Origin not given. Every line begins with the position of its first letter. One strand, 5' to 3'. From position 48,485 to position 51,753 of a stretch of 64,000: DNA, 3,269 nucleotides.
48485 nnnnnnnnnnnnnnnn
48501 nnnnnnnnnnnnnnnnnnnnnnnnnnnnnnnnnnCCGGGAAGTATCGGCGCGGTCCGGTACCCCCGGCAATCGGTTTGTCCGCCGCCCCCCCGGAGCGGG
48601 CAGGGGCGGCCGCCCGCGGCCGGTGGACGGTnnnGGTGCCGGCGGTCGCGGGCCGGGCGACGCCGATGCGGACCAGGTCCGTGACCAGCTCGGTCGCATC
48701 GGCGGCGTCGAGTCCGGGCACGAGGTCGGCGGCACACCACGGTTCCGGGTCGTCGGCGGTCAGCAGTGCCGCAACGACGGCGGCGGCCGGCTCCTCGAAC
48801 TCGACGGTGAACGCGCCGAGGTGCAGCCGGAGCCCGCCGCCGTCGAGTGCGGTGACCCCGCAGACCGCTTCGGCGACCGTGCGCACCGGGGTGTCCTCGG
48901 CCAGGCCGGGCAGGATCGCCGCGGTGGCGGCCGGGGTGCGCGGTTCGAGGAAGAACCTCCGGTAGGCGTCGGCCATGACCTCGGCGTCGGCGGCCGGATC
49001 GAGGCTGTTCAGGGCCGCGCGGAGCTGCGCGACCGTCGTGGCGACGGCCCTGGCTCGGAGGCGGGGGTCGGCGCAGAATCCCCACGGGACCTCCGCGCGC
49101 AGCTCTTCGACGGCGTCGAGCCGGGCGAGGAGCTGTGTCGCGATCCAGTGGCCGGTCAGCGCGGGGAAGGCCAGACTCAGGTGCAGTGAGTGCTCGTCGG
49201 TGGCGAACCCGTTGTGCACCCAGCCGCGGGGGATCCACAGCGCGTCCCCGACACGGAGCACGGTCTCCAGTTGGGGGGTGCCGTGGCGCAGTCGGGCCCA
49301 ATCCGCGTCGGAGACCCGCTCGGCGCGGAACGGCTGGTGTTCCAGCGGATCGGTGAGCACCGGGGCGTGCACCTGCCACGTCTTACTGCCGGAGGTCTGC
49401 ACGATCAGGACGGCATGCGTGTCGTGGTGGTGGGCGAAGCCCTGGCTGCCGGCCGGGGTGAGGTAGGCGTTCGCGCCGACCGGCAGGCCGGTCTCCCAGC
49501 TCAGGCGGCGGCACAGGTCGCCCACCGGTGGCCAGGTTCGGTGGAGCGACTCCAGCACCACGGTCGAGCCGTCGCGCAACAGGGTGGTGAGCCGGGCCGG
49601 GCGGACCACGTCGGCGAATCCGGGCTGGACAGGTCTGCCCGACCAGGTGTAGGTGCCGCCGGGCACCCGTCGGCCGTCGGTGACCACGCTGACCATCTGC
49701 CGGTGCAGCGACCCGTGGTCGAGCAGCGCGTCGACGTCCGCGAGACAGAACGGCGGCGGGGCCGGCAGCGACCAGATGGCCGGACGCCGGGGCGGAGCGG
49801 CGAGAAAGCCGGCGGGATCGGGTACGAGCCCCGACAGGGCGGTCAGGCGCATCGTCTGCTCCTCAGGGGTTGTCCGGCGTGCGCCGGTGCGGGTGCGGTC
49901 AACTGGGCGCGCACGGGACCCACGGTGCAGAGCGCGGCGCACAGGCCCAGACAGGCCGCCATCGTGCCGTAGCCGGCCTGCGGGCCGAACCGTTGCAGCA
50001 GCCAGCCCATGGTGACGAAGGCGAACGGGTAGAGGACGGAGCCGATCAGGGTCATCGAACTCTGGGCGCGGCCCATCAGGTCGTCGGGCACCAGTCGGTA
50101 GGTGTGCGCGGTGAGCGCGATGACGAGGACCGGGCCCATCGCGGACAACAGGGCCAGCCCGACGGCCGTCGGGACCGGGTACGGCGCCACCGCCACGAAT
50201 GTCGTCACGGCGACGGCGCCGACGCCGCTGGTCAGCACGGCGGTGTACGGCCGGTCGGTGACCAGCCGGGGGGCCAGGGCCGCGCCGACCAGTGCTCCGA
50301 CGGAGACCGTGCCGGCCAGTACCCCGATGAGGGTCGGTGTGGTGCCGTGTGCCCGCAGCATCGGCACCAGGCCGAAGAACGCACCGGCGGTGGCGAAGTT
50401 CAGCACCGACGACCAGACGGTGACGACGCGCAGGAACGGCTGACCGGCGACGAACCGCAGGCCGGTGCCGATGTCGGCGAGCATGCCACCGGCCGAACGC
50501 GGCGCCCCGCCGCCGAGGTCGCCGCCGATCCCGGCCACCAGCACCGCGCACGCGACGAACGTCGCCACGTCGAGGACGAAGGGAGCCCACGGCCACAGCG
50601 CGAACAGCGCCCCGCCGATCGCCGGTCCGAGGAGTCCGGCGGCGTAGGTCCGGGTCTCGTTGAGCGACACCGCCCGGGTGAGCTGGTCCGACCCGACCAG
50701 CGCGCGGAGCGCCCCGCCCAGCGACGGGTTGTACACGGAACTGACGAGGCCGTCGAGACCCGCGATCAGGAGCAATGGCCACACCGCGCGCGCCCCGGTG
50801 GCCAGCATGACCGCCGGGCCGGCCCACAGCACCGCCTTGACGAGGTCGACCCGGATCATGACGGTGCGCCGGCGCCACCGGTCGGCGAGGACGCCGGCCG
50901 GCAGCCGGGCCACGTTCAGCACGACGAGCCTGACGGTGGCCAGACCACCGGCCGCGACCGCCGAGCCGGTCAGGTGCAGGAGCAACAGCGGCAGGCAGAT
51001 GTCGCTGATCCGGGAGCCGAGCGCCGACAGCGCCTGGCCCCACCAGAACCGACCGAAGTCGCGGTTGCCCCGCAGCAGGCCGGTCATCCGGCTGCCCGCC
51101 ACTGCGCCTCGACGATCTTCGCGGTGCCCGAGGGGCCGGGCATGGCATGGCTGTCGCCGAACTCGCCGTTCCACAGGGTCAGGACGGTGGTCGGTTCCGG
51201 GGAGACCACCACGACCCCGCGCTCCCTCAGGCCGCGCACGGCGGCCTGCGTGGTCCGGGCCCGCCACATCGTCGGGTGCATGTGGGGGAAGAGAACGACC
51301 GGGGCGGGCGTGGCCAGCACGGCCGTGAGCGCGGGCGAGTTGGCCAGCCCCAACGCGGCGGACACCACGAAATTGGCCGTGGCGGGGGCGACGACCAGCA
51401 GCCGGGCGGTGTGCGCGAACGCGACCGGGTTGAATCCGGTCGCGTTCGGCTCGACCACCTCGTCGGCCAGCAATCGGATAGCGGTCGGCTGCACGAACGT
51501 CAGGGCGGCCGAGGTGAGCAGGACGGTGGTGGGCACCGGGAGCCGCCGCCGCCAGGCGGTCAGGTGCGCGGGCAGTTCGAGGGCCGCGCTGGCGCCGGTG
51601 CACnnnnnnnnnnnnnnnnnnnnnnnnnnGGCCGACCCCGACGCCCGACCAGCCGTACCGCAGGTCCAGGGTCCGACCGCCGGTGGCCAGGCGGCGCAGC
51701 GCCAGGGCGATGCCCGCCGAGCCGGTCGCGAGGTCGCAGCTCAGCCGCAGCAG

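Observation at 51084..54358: LanKC + HFCD decarboxylase + C-terminal-Cys precursor: predicted avionin-containing peptide without lipolanthine lipid-tailoring genes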

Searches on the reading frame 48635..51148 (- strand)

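Call 6: search_protein_families(library=pfam, proteins=[window:48635-51148:-], max_evalue=0.01)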
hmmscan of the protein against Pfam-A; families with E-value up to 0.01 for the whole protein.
window:48635-51148:- (838 aa): 2 families
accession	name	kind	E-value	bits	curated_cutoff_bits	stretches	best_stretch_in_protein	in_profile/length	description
PF08007.18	JmjC_2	-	5.3e-23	81.4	22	1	556-663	23-121/127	JmjC domain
PF13621.12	Cupin_8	-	0.0018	18.7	27.4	1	561-646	136-231/252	Cupin-like domain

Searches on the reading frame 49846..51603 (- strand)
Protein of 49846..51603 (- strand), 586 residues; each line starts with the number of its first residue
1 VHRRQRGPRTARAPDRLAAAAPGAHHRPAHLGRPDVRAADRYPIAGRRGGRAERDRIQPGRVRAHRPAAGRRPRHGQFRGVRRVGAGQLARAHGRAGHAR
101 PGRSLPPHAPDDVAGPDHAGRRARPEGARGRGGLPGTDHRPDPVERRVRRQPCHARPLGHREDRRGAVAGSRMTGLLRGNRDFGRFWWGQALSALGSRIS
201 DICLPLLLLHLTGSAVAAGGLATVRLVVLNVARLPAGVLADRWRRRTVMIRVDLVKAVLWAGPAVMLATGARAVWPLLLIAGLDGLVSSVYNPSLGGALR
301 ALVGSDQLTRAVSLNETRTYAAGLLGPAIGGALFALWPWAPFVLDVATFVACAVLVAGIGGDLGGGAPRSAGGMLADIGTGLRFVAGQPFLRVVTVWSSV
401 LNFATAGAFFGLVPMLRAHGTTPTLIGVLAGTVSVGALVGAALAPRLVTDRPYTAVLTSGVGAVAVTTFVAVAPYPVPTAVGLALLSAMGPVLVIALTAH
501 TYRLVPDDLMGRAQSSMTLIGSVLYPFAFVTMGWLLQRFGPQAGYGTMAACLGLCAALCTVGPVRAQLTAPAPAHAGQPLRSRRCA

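Call 6: search_protein_families(library=pfam, proteins=[window:49846-51603:-], max_evalue=0.01)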
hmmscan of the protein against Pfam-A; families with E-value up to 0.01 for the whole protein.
window:49846-51603:- (586 aa): 2 families
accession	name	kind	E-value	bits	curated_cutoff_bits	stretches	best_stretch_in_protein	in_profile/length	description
PF07690.21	MFS_1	-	1.7e-20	73.7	33.4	2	187-414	2-226/347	Major Facilitator Superfamily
PF05977.19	MFS_3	-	1.5e-17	63.7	27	1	183-514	12-345/524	Transmembrane secretion effector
